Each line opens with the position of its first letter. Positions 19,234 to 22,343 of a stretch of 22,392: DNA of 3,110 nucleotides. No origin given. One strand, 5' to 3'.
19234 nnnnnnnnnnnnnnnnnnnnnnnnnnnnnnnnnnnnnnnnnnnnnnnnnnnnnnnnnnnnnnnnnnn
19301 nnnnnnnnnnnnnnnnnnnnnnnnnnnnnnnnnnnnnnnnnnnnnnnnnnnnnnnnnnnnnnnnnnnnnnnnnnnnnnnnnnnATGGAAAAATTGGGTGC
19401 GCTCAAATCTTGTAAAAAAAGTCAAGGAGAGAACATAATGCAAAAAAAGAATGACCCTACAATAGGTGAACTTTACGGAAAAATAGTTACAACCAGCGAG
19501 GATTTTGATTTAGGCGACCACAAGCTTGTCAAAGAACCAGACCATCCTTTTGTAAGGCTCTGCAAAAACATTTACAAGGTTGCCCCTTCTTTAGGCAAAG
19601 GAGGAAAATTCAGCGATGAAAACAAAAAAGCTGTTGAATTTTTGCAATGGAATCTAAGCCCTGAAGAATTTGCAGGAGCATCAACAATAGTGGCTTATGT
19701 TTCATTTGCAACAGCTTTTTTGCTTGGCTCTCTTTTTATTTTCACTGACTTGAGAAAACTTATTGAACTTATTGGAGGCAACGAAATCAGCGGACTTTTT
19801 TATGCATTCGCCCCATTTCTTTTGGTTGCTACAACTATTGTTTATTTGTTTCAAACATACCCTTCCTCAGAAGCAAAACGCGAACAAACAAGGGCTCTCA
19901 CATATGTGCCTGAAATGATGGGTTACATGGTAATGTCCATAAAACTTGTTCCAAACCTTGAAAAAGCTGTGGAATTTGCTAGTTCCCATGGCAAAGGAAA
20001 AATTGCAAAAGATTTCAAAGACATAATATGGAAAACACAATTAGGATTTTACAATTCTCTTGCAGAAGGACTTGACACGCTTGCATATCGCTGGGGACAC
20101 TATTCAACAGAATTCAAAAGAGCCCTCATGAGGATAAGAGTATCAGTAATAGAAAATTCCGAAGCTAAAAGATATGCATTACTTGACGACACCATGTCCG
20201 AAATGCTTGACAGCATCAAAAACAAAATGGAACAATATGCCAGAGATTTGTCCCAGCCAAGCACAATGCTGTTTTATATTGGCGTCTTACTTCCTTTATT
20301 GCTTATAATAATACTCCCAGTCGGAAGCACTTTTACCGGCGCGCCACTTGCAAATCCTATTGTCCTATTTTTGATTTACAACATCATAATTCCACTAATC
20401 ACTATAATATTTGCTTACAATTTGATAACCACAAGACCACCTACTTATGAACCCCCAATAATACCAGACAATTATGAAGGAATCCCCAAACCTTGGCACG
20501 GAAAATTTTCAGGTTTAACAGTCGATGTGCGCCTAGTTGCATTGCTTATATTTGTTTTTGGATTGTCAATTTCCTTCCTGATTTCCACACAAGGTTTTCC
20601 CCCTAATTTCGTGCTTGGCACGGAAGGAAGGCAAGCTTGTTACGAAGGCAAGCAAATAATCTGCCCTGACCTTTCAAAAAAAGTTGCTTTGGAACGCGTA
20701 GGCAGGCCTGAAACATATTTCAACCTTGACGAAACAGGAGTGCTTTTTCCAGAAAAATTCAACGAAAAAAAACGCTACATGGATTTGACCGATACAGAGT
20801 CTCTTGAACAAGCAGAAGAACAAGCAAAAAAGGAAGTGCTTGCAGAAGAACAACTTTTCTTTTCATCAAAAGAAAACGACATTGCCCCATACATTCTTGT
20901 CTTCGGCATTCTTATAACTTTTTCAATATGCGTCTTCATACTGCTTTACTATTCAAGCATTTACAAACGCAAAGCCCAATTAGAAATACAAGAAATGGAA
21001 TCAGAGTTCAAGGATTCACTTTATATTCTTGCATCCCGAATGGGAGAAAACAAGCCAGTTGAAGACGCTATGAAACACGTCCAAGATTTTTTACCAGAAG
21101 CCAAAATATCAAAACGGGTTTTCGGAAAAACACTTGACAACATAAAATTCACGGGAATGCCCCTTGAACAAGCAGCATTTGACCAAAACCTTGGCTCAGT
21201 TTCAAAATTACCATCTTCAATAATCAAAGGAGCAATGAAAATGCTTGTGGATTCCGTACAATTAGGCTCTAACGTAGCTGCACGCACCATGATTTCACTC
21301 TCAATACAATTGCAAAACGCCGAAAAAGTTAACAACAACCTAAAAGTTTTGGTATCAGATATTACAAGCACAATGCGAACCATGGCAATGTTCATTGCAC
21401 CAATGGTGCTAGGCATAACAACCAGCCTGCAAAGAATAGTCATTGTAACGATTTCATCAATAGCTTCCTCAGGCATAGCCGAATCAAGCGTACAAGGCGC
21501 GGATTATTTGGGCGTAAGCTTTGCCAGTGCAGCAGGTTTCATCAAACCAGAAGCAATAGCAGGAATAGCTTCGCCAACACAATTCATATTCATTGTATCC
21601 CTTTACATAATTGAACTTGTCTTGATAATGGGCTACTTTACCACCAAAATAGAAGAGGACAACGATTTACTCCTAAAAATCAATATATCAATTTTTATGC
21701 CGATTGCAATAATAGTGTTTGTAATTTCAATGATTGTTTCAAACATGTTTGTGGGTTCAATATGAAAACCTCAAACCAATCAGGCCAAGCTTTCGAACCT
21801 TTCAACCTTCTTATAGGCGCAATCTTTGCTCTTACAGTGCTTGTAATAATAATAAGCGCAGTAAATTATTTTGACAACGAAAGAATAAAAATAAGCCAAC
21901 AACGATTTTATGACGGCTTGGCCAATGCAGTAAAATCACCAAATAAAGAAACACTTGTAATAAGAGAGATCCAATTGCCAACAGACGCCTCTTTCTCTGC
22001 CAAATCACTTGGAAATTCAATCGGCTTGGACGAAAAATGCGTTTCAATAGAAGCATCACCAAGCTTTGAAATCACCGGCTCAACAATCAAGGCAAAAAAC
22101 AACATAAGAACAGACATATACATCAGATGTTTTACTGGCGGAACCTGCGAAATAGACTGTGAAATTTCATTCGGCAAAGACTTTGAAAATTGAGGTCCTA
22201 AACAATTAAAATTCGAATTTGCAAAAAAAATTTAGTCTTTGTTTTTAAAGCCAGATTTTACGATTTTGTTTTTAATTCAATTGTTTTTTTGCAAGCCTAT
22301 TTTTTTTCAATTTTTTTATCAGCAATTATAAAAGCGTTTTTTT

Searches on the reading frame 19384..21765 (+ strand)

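Call 13: search_protein_families(library=pfam, proteins=[window:19384-21765:+], max_evalue=0.01)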
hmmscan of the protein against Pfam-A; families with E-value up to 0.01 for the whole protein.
window:19384-21765:+ (793 aa): 1 family
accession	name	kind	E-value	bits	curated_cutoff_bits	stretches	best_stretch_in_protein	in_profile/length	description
PF00482.28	T2SSF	-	0.0048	17.3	25.2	0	186-312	9-125/125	Type II secretion system (T2SS), protein F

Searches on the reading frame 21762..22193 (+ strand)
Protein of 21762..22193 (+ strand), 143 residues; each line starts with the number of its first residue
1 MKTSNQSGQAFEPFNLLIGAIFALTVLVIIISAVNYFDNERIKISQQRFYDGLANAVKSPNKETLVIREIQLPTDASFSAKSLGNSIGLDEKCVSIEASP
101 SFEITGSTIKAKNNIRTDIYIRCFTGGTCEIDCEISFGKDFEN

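Call 13: search_protein_families(library=pfam, proteins=[window:21762-22193:+], max_evalue=0.01)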
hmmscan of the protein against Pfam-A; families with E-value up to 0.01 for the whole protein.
window:21762-22193:+ (143 aa): 1 family
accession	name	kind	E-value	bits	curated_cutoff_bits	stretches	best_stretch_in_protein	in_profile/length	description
PF10858.15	DUF2659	-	0.0029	17.8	27.7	1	14-70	21-78/216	Protein of unknown function (DUF2659)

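Call 42: find_encoding_contigs(protein=window:21762-22193:+, flank=10000, max_places=8)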
Protein window:21762-22193:+ (143 aa): 4 contigs read that carry it; 4 places shown.
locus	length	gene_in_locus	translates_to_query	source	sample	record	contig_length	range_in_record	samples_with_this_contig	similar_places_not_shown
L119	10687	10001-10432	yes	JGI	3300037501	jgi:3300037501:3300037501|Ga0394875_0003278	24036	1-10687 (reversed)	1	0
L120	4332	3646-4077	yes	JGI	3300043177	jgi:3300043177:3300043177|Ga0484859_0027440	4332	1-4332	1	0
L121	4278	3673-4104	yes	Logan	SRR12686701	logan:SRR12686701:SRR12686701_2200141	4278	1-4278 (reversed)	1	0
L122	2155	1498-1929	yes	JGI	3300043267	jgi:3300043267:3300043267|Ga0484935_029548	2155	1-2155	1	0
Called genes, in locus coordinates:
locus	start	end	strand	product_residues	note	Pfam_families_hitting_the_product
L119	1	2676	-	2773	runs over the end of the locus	PF02369:Big_1 (faint), PF11974:bMG3 (faint), PF13620:CarboxypepD_reg (faint)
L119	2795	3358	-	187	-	-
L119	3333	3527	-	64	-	-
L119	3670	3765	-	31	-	-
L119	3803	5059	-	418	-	PF01409:tRNA-synt_2d, PF13393:tRNA-synt_His, PF03129:HGTP_anticodon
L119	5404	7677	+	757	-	PF00437:T2SSE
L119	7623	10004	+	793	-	-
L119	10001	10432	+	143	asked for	-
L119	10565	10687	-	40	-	?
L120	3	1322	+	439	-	?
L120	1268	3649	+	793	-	-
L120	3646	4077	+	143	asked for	-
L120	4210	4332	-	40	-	?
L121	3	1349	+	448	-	?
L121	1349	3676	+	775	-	-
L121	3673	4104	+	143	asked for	-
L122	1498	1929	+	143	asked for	-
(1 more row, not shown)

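Call 70: search_protein_families(library=ncbifam, proteins=[window:21762-22193:+], max_evalue=1)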
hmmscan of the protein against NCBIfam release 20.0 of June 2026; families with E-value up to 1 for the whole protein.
window:21762-22193:+ (143 aa): 0 families
